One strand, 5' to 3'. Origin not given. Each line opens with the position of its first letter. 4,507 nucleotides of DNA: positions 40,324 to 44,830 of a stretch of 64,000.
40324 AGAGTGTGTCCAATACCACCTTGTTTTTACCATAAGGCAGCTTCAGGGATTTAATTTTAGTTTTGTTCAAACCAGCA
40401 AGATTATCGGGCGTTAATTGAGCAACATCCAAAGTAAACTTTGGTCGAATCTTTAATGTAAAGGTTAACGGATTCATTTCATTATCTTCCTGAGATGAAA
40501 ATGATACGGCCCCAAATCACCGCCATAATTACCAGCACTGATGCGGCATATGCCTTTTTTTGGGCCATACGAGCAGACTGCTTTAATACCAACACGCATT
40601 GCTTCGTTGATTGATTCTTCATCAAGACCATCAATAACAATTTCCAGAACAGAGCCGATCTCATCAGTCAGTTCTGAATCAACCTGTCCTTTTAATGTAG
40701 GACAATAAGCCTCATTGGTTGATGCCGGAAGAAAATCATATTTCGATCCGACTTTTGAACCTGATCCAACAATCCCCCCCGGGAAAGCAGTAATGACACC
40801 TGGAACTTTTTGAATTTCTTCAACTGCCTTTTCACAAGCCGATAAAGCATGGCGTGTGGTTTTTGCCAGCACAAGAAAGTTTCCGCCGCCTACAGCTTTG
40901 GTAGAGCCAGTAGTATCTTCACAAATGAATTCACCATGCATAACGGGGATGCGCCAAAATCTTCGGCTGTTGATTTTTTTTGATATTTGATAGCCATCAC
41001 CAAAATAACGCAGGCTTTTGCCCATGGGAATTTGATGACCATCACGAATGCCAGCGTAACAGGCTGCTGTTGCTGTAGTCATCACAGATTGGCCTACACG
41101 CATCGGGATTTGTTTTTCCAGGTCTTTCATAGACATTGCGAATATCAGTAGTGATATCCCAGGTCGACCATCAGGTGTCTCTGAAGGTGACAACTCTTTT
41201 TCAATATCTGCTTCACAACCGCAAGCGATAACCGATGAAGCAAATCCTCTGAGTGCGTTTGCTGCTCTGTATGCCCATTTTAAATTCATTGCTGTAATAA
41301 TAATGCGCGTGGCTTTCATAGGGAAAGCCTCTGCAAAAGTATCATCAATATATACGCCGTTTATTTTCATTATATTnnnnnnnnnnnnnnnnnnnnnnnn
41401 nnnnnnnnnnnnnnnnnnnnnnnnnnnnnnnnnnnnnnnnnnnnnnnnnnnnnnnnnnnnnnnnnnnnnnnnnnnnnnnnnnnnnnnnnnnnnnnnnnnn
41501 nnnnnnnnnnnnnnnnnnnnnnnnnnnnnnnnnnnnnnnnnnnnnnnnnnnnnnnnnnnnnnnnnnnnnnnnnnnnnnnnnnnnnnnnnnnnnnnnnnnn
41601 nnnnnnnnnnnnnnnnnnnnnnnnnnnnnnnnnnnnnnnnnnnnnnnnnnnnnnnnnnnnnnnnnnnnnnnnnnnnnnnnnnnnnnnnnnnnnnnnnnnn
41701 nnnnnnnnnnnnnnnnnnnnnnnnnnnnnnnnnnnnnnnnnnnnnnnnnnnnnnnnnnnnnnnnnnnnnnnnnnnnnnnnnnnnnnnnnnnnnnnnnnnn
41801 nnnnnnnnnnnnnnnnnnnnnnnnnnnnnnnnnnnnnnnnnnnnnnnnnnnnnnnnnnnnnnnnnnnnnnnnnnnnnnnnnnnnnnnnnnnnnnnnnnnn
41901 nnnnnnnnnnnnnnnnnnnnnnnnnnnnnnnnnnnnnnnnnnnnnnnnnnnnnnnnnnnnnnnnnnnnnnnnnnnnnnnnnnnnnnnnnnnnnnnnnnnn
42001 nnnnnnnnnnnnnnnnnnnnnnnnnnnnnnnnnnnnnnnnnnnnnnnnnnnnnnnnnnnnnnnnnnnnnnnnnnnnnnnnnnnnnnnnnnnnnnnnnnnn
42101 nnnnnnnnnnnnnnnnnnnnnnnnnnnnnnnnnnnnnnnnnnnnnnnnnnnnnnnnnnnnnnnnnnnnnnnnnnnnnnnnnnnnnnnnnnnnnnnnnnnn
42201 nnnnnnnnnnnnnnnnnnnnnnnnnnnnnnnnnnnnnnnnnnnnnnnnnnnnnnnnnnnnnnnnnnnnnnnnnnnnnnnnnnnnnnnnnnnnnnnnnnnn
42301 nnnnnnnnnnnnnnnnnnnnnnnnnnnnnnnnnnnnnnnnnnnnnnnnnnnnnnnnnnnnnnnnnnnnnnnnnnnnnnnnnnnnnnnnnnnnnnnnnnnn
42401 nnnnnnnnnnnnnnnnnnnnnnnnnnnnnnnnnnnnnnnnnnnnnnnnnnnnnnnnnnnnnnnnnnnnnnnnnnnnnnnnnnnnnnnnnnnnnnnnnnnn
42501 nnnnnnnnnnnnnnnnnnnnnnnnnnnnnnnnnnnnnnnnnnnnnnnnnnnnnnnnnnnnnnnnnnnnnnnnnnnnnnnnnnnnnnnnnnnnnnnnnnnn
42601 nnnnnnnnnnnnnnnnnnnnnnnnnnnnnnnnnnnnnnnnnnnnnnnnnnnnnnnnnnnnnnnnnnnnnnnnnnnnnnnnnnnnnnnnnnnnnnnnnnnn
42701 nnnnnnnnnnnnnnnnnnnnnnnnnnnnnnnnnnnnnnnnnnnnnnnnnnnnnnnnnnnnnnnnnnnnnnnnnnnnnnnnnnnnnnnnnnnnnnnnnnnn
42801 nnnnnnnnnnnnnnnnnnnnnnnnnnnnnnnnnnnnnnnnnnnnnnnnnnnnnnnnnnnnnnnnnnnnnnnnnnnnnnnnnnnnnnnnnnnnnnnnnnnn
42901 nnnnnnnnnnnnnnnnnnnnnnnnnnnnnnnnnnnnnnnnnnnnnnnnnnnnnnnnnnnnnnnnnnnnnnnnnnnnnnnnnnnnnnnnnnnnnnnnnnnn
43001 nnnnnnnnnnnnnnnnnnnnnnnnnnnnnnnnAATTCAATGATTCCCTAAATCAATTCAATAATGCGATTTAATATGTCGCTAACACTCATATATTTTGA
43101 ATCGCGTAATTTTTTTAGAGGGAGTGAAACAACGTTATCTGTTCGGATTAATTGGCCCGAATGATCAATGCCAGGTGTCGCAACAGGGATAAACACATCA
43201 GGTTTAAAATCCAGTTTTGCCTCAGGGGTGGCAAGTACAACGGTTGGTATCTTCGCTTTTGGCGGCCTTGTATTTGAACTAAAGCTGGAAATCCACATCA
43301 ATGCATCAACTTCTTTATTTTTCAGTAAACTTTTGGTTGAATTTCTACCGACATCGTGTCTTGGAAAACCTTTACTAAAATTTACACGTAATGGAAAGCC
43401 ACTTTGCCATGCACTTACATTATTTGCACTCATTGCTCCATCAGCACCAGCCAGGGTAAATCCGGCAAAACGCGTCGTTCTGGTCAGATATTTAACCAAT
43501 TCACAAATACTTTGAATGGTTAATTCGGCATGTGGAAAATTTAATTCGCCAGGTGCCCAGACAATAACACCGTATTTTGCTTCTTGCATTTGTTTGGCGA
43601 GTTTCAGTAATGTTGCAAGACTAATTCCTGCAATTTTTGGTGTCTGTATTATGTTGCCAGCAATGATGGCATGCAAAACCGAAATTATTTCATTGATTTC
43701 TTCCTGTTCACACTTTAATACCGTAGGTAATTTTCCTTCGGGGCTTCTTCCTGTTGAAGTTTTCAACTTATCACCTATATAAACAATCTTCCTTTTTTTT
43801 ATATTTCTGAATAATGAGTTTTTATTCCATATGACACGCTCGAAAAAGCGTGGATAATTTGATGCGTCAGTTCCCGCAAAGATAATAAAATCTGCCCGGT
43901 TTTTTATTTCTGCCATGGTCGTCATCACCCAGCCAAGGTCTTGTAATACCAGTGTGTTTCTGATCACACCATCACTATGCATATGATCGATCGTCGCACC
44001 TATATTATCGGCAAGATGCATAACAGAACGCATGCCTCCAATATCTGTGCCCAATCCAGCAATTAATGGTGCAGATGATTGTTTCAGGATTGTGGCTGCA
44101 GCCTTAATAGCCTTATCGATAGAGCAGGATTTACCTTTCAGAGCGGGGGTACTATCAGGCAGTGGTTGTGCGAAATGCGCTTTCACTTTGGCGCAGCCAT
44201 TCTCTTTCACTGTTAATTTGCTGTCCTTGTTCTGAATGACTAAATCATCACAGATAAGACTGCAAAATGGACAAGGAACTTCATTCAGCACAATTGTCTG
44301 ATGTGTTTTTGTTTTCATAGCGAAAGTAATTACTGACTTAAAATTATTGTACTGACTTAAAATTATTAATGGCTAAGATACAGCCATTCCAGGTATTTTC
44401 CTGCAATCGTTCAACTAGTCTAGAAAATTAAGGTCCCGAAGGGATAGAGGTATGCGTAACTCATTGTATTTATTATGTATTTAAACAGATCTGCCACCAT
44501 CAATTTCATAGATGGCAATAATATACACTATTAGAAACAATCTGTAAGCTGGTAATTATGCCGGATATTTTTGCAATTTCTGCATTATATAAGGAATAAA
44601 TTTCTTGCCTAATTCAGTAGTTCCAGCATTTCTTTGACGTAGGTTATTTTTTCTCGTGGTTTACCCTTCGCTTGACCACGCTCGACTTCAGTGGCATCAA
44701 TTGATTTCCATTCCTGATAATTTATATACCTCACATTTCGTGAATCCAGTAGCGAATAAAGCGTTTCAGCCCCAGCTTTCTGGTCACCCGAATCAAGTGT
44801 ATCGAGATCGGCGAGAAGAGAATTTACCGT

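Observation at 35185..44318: fhcB-A-D-C is directly fused in an operon-like array to the NAD-linked formate dehydrogenase genes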

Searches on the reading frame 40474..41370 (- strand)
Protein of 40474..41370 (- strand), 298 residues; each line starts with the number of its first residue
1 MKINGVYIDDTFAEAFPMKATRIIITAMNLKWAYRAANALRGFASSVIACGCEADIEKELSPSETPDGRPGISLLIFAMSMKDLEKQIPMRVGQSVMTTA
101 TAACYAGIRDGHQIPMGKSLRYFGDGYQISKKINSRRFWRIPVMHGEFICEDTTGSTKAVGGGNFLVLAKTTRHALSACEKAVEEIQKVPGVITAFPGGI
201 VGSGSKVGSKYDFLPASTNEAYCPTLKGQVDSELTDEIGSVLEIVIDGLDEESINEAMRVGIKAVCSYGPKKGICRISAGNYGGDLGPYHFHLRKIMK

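Call 3: search_protein_families(library=pfam, proteins=[window:40474-41370:-])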
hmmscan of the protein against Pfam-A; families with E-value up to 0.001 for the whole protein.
window:40474-41370:- (298 aa): 2 families
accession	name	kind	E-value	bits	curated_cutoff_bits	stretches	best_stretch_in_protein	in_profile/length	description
PF02741.20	FTR_C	-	1.4e-64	217.1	25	1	146-296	1-149/149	FTR, proximal lobe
PF01913.23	FTR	-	5.2e-59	198.7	27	1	1-143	1-142/142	Formylmethanofuran-tetrahydromethanopterin formyltransferase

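Call 11: search_protein_families(library=ncbifam, proteins=[window:40474-41370:-])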
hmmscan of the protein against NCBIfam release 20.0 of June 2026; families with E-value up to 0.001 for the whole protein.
window:40474-41370:- (298 aa): 2 families
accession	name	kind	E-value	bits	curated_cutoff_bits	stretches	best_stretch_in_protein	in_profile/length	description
NF002554.0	PRK02114.1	subfamily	5.7e-136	452.8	297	1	1-297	1-296/297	formylmethanofuran--tetrahydromethanopterin N-formyltransferase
TIGR03119.1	one_C_fhcD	equivalog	4.4e-131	436.6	292.6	1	8-295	1-287/288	formylmethanofuran--tetrahydromethanopterin N-formyltransferase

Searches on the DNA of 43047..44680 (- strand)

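Call 39: search_rna_families(source=window, start=44250, end=44680, threshold=evalue, max_evalue=10)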
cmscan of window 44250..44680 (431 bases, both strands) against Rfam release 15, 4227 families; matches with E-value up to 10: 4.
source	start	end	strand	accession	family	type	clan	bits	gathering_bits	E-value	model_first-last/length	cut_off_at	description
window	44302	44470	+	RF01774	rpsL_ricks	Cis-reg; leader;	-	20.1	60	8.3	1-131/131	no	Rickettsia rpsL leader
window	44280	44354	-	RF02395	sau-66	Gene; sRNA;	-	16.9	80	7.1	1-80/80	no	Staphylococcus sRNA sau-66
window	44447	44525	+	RF02694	RalA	Gene; sRNA;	-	14.1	170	1.1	1-179/179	no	RalR antitoxin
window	44594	44615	-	RF03824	MIR5285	Gene; miRNA;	-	13.4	88.5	9.5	20-41/63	no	MIR5285 microRNA precursor family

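Call 43: search_rna_families(source=L021, start=14600, end=15000, threshold=evalue, max_evalue=10, show_alignments=2)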
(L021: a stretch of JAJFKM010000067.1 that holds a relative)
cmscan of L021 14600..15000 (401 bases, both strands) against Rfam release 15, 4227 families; matches with E-value up to 10: 4.
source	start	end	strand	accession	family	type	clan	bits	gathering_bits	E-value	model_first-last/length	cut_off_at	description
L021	14867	14941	-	RF02477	GlsR9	Gene; snRNA; snoRNA; CD-box;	-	16.9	95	0.43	1-79/79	no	Small nucleolar RNA GlsR9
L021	14800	14895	-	RF02407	snoR122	Gene; snRNA; snoRNA; CD-box;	-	14.2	36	9.3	1-74/74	no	Small nucleolar RNA snoR122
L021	14715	14770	+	RF02780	PutA_thermometer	Cis-reg; thermoregulator;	-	13.6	51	9.3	1-72/72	no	PutA 5' UTR thermometer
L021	14910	14996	-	RF01906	HOTAIR_3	Gene; lncRNA;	-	10.9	80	5.7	1-98/98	no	HOTAIR conserved region 3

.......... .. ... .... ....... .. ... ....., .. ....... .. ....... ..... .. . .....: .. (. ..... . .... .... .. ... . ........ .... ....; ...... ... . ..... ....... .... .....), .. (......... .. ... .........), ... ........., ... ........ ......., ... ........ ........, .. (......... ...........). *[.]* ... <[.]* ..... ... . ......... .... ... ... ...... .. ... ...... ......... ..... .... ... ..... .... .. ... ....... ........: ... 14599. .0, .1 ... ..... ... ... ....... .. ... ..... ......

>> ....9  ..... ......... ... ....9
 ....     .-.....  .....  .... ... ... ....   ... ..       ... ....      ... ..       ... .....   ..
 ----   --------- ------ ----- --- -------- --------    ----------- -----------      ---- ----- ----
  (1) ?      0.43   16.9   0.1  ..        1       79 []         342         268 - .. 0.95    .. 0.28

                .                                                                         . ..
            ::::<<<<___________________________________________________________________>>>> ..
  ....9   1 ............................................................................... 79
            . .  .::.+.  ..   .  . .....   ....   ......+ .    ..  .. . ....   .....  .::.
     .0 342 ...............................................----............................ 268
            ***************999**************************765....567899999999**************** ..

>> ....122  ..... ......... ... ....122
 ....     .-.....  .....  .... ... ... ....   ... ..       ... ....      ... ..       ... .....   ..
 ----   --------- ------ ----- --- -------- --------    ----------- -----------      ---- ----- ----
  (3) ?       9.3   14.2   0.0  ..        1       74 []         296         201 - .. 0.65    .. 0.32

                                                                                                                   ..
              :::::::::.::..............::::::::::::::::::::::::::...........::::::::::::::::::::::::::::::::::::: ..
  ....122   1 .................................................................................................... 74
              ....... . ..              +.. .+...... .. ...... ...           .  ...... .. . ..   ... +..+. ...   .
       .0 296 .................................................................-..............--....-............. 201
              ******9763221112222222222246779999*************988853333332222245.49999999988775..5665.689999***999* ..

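Call 44: search_rna_families(source=L041, start=14600, end=15120, threshold=evalue, max_evalue=10)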
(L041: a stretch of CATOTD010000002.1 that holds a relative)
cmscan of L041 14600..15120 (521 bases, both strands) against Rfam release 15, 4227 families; matches with E-value up to 10: 0.
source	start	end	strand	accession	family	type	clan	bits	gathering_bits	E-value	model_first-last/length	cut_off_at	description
